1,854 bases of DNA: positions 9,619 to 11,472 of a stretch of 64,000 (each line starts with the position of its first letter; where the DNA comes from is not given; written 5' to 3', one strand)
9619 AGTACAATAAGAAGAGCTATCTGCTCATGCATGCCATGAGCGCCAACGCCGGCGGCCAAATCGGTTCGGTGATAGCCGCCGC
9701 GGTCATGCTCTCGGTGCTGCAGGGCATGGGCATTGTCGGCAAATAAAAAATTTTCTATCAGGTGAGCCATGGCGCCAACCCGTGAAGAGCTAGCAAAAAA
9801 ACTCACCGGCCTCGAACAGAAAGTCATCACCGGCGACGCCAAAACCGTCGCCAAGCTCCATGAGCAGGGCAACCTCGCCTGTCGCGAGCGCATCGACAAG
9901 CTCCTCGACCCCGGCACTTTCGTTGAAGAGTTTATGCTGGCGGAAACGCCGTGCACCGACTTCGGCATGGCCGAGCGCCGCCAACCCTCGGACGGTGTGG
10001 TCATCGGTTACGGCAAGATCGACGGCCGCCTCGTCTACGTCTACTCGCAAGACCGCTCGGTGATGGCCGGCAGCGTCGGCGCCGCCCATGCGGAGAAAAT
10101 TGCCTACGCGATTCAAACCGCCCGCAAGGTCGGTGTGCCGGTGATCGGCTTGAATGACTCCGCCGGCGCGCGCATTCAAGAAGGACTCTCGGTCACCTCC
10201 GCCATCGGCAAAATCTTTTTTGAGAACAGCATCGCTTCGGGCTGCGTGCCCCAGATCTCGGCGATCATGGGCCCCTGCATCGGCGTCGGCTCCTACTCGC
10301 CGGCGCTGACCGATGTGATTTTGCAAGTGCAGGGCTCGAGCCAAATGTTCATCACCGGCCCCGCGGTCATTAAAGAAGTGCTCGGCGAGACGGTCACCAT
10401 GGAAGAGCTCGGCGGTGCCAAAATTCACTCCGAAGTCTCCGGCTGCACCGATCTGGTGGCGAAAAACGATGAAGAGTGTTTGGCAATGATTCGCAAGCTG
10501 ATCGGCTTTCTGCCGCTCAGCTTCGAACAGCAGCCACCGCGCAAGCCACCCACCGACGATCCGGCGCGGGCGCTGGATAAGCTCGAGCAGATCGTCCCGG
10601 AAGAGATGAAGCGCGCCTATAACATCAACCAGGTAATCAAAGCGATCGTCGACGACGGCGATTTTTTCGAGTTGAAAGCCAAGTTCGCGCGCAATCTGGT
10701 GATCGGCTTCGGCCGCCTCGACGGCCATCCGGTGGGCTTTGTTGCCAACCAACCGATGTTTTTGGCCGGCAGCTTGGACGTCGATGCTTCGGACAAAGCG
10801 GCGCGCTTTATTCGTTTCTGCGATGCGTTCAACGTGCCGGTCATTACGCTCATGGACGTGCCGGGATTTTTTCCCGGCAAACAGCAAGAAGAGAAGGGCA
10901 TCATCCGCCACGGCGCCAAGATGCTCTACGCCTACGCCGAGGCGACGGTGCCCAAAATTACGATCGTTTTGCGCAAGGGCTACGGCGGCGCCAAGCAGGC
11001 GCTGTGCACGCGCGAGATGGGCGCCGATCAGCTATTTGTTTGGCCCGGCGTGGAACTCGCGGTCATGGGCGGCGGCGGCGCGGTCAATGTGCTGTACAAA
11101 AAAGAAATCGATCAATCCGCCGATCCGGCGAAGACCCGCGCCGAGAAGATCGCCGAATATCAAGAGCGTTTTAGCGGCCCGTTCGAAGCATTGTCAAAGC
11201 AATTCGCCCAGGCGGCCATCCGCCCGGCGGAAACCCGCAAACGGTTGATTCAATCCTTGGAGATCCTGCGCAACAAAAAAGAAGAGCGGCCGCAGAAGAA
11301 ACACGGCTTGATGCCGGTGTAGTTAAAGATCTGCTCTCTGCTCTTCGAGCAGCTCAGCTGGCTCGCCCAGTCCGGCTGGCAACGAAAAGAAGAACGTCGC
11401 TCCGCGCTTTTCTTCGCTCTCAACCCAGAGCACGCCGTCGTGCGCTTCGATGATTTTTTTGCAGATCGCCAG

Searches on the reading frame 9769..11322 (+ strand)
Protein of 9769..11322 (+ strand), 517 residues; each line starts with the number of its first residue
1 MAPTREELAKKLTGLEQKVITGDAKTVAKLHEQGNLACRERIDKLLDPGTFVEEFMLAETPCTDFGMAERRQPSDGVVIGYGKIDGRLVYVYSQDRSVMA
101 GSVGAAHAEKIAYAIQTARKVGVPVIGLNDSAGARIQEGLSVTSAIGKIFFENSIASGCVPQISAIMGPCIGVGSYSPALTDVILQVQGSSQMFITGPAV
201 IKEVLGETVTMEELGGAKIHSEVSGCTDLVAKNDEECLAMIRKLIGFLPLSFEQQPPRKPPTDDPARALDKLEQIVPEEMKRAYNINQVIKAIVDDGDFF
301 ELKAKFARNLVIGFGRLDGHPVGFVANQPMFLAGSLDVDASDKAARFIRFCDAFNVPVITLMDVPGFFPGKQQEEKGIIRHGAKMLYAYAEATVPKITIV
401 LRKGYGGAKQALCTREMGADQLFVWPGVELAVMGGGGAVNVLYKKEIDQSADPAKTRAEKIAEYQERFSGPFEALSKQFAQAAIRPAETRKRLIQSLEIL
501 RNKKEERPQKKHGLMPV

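Call 43: find_encoding_contigs(protein=window:9769-11322:+, flank=10000, max_places=1)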
Protein window:9769-11322:+ (517 aa): 2 contigs read that carry it; 1 place shown.
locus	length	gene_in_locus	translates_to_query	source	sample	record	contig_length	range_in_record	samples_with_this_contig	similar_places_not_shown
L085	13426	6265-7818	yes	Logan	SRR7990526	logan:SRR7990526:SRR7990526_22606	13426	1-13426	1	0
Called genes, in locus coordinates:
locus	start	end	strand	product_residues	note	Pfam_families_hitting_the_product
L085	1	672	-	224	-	?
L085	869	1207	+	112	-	PF13441:Gly-zipper_YMGG (weak), PF13488:Gly-zipper_Omp (weak)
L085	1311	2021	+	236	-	PF13441:Gly-zipper_YMGG, PF13488:Gly-zipper_Omp (weak), PF00691:OmpA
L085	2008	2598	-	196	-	PF02660:G3P_acyltransf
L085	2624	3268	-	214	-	PF06347:SH3_4, PF08239:SH3_3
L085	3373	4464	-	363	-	PF07883:Cupin_2 (faint)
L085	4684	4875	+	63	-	PF00364:Biotin_lipoyl, PF25917:BSH_RND (weak), PF25973:BSH_CzcB (weak)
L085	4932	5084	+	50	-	PF04277:OAD_gamma (weak)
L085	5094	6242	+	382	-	PF03977:OAD_beta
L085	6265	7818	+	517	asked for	PF01039:Carboxyl_trans, PF03255:ACCA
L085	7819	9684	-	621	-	PF00989:PAS, PF08448:PAS_4, PF08447:PAS_3 (weak), PF13426:PAS_9, PF13185:GAF_2, PF01590:GAF, PF00512:HisKA, PF02518:HATPase_c, +1 more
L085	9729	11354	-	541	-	PF01590:GAF, PF13185:GAF_2, PF00512:HisKA, PF02518:HATPase_c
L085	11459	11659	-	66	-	PF12728:HTH_17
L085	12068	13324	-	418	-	PF01979:Amidohydro_1, PF07969:Amidohydro_3 (weak)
